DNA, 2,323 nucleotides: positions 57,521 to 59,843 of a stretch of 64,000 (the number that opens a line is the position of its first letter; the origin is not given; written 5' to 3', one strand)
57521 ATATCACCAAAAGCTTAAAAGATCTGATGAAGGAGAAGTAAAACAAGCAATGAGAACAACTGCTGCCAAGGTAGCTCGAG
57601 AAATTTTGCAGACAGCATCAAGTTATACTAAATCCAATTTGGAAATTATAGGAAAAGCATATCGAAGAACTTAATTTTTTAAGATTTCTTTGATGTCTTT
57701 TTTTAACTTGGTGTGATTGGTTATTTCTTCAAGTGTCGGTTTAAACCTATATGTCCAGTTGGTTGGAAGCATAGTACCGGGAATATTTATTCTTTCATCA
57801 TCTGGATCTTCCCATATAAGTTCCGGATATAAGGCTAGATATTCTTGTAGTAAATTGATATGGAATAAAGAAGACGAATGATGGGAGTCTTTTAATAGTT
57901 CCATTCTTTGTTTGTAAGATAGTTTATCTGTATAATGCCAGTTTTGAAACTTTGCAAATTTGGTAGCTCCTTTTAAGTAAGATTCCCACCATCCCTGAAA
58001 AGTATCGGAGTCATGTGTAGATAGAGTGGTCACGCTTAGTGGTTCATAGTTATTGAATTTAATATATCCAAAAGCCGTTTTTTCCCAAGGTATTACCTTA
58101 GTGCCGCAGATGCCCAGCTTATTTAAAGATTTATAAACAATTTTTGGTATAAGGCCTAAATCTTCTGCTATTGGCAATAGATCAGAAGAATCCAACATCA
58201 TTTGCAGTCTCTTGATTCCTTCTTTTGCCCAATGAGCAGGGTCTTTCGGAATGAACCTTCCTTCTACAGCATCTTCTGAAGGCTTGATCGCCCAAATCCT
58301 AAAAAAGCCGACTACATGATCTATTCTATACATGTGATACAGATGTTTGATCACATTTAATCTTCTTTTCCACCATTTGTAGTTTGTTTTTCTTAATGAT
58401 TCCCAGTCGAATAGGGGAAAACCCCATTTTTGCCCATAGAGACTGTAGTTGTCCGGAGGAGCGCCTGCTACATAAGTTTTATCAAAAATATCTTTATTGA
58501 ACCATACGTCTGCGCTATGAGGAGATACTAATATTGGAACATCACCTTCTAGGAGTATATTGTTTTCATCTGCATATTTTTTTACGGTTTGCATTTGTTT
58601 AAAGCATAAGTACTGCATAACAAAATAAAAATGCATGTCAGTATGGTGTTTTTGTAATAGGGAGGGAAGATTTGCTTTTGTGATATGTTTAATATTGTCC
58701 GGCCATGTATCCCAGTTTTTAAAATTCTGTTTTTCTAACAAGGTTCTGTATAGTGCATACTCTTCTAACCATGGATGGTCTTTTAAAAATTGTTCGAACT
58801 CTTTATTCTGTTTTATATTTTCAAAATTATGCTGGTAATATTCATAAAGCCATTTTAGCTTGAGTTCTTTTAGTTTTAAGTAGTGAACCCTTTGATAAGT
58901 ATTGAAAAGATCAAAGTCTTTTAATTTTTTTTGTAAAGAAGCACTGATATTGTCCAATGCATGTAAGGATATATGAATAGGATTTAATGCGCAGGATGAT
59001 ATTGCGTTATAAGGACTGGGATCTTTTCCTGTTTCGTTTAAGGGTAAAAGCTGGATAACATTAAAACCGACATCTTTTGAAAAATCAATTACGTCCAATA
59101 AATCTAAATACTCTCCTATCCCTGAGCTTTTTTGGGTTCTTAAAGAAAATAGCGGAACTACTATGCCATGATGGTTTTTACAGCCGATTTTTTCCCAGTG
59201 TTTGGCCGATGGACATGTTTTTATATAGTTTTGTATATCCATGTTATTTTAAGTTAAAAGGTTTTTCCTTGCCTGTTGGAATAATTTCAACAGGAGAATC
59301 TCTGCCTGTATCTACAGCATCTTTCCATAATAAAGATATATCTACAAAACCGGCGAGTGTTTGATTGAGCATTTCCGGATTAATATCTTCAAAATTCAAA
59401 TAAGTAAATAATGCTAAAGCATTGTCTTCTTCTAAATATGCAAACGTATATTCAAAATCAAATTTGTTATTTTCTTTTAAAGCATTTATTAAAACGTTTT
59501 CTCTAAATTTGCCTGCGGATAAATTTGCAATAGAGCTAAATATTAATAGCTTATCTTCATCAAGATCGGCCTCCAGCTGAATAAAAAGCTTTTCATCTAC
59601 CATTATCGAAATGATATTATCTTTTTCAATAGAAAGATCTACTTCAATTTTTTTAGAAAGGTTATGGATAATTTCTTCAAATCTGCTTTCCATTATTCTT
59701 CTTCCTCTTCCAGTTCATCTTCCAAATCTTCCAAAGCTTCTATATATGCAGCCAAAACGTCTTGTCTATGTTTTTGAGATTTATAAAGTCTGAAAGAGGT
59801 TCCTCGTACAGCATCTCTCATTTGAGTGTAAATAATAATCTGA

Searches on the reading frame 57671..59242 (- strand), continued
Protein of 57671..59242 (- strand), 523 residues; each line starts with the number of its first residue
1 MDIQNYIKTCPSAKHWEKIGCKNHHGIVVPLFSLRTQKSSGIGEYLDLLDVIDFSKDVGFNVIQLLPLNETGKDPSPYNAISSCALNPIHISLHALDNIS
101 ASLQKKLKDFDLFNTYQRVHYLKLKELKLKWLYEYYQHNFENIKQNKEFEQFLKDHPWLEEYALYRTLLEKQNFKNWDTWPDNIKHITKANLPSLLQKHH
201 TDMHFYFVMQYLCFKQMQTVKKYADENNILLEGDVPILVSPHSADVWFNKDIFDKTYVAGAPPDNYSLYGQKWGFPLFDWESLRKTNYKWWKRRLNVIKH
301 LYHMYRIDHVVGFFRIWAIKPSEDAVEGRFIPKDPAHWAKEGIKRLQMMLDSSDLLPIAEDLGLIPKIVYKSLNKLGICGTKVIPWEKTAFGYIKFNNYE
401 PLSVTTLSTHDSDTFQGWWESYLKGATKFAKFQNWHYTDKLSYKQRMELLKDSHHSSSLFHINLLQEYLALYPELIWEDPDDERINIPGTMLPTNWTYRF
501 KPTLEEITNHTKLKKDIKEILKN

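Call 27: search_protein_families(library=pfam, proteins=[L074:14612-17182:+, L074:18041-19438:-, L074:17179-17598:-, L074:17598-18035:-, L022:13731-15113:-, L022:10842-11807:-, L022:9943-10845:-, L027:13757-15256:-, L015:13162-14589:-, L011:13249-14790:+], max_evalue=0.001)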
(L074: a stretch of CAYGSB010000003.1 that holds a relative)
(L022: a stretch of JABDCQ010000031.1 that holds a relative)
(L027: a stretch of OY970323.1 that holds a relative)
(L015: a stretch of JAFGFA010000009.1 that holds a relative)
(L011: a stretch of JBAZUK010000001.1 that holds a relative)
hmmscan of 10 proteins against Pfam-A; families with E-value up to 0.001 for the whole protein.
L074:14612-17182:+ (856 aa): 24 families
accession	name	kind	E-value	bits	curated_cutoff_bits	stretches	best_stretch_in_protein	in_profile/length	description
PF07724.20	AAA_2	-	4e-69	232.3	27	1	595-758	1-166/166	AAA domain (Cdc48 subfamily)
PF17871.7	AAA_lid_9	-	5e-33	113.6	22.8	1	342-443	1-101/104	AAA lid domain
PF10431.15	ClpB_D2-small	-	5.6e-25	87.6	21.9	1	764-843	1-80/81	C-terminal, D2-small domain, of ClpB protein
PF00004.35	AAA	-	1.2e-21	77.9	21.2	2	203-334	2-124/131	ATPase family associated with various cellular activities (AAA)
PF02861.25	Clp_N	-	5.1e-18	65.4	20.7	2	95-144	3-52/53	Clp amino terminal domain, pathogenicity island component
PF07728.20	AAA_5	-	1.6e-17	64.3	22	1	600-722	2-126/139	AAA domain (dynein-related subfamily)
PF13401.12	AAA_22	-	5e-12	46.7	27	1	598-695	6-110/130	AAA domain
PF13191.12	AAA_16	-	1.6e-10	42.2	32.6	1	180-220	2-45/167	AAA ATPase domain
PF20720.3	nSTAND3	-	4e-07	30.3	27.2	0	198-225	16-43/155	Novel STAND NTPase 3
PF00158.32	Sigma54_activat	-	4.6e-07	30.1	20.2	0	601-725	26-149/168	Sigma-54 interaction domain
PF12775.13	AAA_7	-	1.2e-06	28.6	25.8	0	600-648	36-84/181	P-loop containing dynein motor region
PF05496.18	RuvB_N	-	9.6e-06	25.9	27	0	595-621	31-57/159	Holliday junction DNA helicase RuvB P-loop domain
PF13173.12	AAA_14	-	1.8e-05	25.1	27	0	600-696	5-88/129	AAA domain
PF13238.12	AAA_18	-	6.7e-05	23.8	29.4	0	602-640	3-44/128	AAA domain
PF06309.17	Torsin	-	0.00012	22.7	27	1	556-623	14-79/127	Torsin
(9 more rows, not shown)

L074:18041-19438:- (465 aa): 14 families
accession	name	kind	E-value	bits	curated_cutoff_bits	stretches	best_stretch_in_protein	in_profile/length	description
PF07992.20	Pyr_redox_2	-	2.1e-56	191.9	26.1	1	7-326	2-291/291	Pyridine nucleotide-disulphide oxidoreductase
PF02852.28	Pyr_redox_dim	-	6.2e-26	91.2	25.3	1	346-451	2-107/110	Pyridine nucleotide-disulphide oxidoreductase, dimerisation domain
PF00070.33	Pyr_redox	-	1.1e-22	80.7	22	1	179-256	2-81/82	Pyridine nucleotide-disulphide oxidoreductase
PF13738.12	Pyr_redox_3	-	2.6e-12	47.1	30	1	155-310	142-305/305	Pyridine nucleotide-disulphide oxidoreductase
PF01266.30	DAO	-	3.4e-11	43.7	27.9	1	7-101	1-103/353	FAD dependent oxidoreductase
PF12831.13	FAD_oxidored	-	1.9e-10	41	27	1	7-51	1-45/416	FAD dependent oxidoreductase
PF13450.12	NAD_binding_8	-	7.9e-10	39.3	21.9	1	10-44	1-35/68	NAD(P)-binding Rossmann-like domain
PF00890.30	FAD_binding_2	-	1.3e-08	34.9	20.4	1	7-47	1-41/414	FAD binding domain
PF01262.27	AlaDh_PNT_C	-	1.4e-07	31.6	23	0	176-222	28-74/214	Alanine dehydrogenase/PNT, C-terminal domain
PF01134.28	GIDA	-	1.6e-07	31.2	22.1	1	8-40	2-35/391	Glucose inhibited division protein A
PF03486.20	HI0933_like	-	3.2e-07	30.5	50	1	7-48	2-43/244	HI0933-like protein Rossmann domain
PF02737.24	3HCDH_N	-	1e-05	26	22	0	180-226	3-49/180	3-hydroxyacyl-CoA dehydrogenase, NAD binding domain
PF01494.25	FAD_binding_3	-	1.1e-05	25.2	22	0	7-41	3-37/349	FAD binding domain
PF02254.24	TrkA_N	-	5.7e-05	23.8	23.8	0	180-217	2-39/116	TrkA-N domain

L074:17179-17598:- (139 aa): 1 family
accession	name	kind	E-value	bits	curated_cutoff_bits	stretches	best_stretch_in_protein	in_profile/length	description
PF06271.18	RDD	-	2e-24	86.9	24.1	1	3-131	1-136/137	RDD family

L074:17598-18035:- (145 aa): 0 families

L022:13731-15113:- (460 aa): 13 families
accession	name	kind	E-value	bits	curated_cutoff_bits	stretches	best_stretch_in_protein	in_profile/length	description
PF07992.20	Pyr_redox_2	-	8.2e-61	206.4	26.1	1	7-321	2-291/291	Pyridine nucleotide-disulphide oxidoreductase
PF02852.28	Pyr_redox_dim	-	1.8e-26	93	25.3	1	341-446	2-107/110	Pyridine nucleotide-disulphide oxidoreductase, dimerisation domain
PF00070.33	Pyr_redox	-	5.6e-23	81.7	22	1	174-251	2-81/82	Pyridine nucleotide-disulphide oxidoreductase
PF13738.12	Pyr_redox_3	-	2.6e-13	50.3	30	1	9-305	1-305/305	Pyridine nucleotide-disulphide oxidoreductase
PF12831.13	FAD_oxidored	-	1.7e-10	41.2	27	1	7-68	1-63/416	FAD dependent oxidoreductase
PF01266.30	DAO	-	2.9e-09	37.4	27.9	1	7-82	1-80/353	FAD dependent oxidoreductase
PF01262.27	AlaDh_PNT_C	-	2.7e-08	33.9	23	0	172-217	29-74/214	Alanine dehydrogenase/PNT, C-terminal domain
PF13450.12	NAD_binding_8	-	4.5e-08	33.7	21.9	1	10-44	1-35/68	NAD(P)-binding Rossmann-like domain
PF03486.20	HI0933_like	-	7.8e-07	29.2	50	1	7-48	2-43/244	HI0933-like protein Rossmann domain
PF00890.30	FAD_binding_2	-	3.7e-06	26.8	20.4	1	7-47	1-41/414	FAD binding domain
PF01134.28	GIDA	-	6.1e-06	26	22.1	0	8-143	2-150/391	Glucose inhibited division protein A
PF02254.24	TrkA_N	-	0.00021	22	23.8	0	175-213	2-40/116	TrkA-N domain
PF02737.24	3HCDH_N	-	0.0003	21.2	22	0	175-223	3-51/180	3-hydroxyacyl-CoA dehydrogenase, NAD binding domain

L022:10842-11807:- (321 aa): 8 families
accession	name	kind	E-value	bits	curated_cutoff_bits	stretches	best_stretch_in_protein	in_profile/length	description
PF13639.12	zf-RING_2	-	7.5e-08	33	27.3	1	29-70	2-44/44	Ring finger domain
PF00097.31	zf-C3HC4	-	2.8e-06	27.5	21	1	30-69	1-40/40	Zinc finger, C3HC4 type (RING finger)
PF12678.13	zf-rbx1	-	4e-06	27.4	31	1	29-70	13-55/55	RING-H2 zinc finger domain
PF13920.12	zf-C3HC4_3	-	2.6e-05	24.3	27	1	27-75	2-48/49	Zinc finger, C3HC4 type (RING finger)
PF12861.13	zf-ANAPC11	-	6.2e-05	23.4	25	1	41-73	28-61/65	Anaphase-promoting complex subunit 11 RING-H2 finger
PF17120.11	zf-RING_16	-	0.0002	21.4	27.4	1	27-68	4-46/57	RING/Ubox like zinc-binding domain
PF13923.12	zf-C3HC4_2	-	0.00025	21.2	27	1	29-69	1-40/40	Zinc finger, C3HC4 type (RING finger)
PF13445.12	zf-RING_UBOX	-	0.00056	20.3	25.2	1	30-67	1-39/39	RING-type zinc-finger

L022:9943-10845:- (300 aa): 0 families

L027:13757-15256:- (499 aa): 1 family
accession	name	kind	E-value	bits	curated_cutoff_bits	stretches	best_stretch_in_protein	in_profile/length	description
PF02872.23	5_nucleotid_C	-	3e-24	86.3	23.6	1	315-458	15-157/158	5'-nucleotidase, C-terminal domain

L015:13162-14589:- (475 aa): 0 families

L011:13249-14790:+ (513 aa): 0 families
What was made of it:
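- Tried and rejected: In distant lineages the gap mostly holds housekeeping genes (lpdA-like oxidoreductase, RDD protein, clpB), with occasional effector-like genes such as a RING finger in L022 (call 27).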

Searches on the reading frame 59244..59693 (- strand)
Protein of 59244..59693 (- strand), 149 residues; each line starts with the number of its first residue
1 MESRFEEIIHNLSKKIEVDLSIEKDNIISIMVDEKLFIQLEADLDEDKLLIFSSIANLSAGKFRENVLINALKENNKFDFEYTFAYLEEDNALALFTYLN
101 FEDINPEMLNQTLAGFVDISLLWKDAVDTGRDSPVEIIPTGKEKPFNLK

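Call 4: search_protein_families(library=pfam, proteins=[window:59244-59693:-], max_evalue=0.01)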
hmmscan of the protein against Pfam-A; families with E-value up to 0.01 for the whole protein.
window:59244-59693:- (149 aa): 1 family
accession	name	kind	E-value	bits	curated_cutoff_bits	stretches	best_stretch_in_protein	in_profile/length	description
PF05932.18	CesT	-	1.6e-05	25.4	22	1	8-118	2-113/119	Tir chaperone protein (CesT) family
